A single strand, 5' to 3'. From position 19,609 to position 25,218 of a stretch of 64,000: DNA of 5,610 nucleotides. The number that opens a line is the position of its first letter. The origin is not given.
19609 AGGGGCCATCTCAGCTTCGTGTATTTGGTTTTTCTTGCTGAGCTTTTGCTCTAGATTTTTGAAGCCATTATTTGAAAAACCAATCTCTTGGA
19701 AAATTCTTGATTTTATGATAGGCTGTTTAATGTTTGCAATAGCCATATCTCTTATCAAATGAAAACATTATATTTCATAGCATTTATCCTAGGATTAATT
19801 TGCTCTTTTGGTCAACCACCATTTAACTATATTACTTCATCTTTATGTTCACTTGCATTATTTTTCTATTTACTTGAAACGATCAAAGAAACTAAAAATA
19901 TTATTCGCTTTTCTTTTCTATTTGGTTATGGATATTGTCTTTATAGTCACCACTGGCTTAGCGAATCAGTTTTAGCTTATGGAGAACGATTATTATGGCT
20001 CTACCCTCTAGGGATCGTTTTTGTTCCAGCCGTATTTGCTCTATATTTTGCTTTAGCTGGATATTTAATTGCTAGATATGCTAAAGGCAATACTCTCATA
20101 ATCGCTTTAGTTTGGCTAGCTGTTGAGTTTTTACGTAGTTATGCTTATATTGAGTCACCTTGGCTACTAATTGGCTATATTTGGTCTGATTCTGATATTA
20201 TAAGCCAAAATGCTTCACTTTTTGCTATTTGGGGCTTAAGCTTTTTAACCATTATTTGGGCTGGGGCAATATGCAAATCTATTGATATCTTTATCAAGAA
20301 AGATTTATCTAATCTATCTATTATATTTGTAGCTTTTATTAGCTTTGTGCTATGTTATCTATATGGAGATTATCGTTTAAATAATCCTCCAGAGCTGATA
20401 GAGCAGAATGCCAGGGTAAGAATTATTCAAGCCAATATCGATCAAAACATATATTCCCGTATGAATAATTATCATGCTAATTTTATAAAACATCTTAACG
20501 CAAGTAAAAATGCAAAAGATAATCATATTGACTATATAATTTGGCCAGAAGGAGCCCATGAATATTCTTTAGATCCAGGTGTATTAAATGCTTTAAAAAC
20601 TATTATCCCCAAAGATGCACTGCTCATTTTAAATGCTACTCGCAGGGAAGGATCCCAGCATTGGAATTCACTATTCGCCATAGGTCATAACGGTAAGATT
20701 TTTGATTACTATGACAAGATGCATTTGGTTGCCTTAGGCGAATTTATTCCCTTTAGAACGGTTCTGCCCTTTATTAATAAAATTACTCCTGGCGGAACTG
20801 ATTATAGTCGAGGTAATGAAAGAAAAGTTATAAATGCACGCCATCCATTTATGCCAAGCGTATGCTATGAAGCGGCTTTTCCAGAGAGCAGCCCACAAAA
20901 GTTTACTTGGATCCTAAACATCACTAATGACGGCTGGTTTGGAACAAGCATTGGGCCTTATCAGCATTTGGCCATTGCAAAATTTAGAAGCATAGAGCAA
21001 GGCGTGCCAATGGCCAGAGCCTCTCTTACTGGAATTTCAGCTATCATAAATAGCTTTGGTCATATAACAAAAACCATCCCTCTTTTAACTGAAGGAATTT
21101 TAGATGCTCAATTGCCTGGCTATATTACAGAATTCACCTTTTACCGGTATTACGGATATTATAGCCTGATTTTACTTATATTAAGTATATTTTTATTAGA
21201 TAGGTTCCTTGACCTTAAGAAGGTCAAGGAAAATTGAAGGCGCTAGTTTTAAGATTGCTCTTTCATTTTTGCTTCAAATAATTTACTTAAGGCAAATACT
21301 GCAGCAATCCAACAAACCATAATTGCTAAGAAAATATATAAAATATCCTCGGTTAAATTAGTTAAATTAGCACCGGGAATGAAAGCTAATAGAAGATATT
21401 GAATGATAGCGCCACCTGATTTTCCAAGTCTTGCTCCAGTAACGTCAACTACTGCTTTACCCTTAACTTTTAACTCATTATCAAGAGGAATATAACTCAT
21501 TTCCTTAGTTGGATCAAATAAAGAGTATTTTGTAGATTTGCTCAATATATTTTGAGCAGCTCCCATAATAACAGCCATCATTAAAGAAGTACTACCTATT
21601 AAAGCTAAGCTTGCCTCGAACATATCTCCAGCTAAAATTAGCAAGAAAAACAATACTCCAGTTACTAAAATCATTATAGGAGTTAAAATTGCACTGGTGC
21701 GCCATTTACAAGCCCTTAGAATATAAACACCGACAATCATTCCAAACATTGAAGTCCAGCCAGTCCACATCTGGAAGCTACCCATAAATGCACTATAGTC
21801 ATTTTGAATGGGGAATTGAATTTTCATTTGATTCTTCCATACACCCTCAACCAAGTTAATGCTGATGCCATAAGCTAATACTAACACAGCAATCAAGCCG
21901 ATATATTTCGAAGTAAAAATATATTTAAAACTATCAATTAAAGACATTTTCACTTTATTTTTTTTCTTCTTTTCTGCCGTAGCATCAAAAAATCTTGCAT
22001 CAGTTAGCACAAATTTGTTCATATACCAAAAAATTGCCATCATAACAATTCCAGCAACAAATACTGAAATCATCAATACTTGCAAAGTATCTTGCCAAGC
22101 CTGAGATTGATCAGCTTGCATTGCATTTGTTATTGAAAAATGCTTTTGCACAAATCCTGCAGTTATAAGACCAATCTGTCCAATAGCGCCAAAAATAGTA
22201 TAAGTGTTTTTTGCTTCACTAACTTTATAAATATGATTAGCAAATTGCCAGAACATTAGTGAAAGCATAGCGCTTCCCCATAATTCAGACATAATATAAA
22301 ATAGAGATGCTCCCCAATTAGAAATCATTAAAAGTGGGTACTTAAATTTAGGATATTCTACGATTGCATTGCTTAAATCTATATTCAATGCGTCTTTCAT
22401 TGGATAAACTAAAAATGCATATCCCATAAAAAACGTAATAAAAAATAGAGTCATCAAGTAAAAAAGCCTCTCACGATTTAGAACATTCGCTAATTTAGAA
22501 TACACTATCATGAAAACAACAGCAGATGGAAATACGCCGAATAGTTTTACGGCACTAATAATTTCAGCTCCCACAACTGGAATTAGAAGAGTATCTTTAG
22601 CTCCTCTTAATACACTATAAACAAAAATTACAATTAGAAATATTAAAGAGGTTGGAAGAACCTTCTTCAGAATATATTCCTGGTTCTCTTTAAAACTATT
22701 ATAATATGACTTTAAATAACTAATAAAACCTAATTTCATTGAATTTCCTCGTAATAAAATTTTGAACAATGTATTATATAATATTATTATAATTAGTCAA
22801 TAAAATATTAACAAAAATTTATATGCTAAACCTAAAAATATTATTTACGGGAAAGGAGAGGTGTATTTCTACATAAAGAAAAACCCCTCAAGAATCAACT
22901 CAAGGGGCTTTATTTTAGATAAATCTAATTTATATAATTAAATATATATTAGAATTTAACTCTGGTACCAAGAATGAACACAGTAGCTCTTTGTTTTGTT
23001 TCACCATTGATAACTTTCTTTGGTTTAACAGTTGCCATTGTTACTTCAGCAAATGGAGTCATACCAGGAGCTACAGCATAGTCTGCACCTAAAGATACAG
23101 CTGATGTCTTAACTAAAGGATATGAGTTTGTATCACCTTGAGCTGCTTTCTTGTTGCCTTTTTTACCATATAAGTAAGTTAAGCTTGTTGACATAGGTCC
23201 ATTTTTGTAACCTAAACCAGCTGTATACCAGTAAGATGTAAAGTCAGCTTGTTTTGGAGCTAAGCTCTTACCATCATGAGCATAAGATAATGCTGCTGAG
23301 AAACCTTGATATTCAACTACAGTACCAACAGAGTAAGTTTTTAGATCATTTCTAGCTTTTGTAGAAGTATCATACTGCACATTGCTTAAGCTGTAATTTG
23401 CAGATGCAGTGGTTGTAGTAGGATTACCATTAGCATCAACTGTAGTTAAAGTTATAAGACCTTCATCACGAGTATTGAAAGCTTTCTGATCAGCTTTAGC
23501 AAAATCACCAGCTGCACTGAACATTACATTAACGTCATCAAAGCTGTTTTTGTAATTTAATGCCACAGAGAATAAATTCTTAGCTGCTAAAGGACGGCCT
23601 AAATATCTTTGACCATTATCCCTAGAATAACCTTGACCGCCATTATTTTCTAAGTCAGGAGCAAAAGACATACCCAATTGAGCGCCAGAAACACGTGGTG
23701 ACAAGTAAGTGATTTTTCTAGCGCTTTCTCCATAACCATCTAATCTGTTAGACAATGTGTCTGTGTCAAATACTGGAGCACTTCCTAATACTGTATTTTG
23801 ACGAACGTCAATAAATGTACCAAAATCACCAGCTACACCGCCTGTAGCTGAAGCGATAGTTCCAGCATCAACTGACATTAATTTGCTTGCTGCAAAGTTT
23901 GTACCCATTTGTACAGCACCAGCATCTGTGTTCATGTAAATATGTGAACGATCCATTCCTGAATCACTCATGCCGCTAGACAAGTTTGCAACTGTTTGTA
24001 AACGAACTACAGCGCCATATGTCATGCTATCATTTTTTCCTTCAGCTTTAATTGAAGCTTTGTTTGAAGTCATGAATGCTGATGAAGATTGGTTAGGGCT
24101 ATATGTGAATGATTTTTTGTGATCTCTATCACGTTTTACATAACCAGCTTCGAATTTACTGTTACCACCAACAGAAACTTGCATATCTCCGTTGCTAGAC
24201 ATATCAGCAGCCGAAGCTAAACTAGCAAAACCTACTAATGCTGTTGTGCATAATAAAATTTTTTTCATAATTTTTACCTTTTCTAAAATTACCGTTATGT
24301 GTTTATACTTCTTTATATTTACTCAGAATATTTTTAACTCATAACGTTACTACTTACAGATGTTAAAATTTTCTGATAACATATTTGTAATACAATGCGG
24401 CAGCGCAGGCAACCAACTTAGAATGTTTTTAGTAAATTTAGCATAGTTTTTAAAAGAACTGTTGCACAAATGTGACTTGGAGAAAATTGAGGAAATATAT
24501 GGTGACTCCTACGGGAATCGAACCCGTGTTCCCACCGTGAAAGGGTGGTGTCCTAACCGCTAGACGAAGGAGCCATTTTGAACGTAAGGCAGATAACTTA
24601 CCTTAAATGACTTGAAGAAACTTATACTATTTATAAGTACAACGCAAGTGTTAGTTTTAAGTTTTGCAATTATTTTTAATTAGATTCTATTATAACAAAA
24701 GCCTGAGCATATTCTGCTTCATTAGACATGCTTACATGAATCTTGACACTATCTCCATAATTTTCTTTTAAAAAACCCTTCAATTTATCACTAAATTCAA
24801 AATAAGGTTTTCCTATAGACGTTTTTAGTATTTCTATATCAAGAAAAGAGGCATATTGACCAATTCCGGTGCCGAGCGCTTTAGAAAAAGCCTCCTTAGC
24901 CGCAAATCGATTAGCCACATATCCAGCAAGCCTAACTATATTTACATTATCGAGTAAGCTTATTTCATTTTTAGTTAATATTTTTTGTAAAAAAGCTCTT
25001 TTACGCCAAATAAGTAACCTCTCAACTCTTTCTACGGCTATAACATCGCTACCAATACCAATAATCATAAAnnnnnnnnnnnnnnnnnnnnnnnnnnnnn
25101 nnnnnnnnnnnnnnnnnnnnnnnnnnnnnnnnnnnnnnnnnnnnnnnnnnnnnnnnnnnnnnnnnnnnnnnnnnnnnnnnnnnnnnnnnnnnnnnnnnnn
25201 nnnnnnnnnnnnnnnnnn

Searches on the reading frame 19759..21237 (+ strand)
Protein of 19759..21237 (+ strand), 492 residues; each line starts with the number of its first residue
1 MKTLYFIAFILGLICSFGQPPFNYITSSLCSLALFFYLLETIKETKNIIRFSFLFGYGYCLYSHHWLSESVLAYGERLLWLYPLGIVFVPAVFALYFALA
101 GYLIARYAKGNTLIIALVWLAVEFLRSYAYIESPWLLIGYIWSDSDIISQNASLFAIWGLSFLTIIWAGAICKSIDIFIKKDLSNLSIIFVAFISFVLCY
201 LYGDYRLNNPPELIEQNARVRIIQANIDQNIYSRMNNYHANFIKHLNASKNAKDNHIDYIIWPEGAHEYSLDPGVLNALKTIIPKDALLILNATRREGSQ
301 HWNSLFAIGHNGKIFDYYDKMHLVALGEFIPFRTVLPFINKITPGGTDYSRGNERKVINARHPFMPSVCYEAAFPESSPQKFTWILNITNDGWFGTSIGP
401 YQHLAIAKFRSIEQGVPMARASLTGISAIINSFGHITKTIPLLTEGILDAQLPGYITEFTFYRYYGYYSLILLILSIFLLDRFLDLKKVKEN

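Call 12: find_encoding_contigs(protein=window:19759-21237:+, flank=8000, max_places=10)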
Protein window:19759-21237:+ (492 aa): no gene with exactly this product is on record in the collection.

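Call 35: search_protein_families(library=pfam, proteins=[window:19759-21237:+], max_evalue=0.00001)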
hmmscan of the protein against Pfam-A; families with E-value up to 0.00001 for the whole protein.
window:19759-21237:+ (492 aa): 2 families
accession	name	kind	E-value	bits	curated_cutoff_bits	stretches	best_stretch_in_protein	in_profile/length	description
PF20154.4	LNT_N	-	3.2e-25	89.6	27.1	1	12-169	2-158/159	Apolipoprotein N-acyltransferase N-terminal domain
PF00795.27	CN_hydrolase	-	6.8e-20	71.9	23.2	1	219-457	1-252/256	Carbon-nitrogen hydrolase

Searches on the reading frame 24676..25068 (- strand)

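Call 21: search_protein_families(library=pfam, proteins=[window:24676-25068:-], max_evalue=0.001)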
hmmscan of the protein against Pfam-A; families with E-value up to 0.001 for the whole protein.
window:24676-25068:- (130 aa): 1 family
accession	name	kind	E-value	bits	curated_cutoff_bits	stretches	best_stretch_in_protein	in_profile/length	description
PF01648.25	ACPS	-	3.3e-16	59.7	25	1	4-100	1-89/111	4'-phosphopantetheinyl transferase superfamily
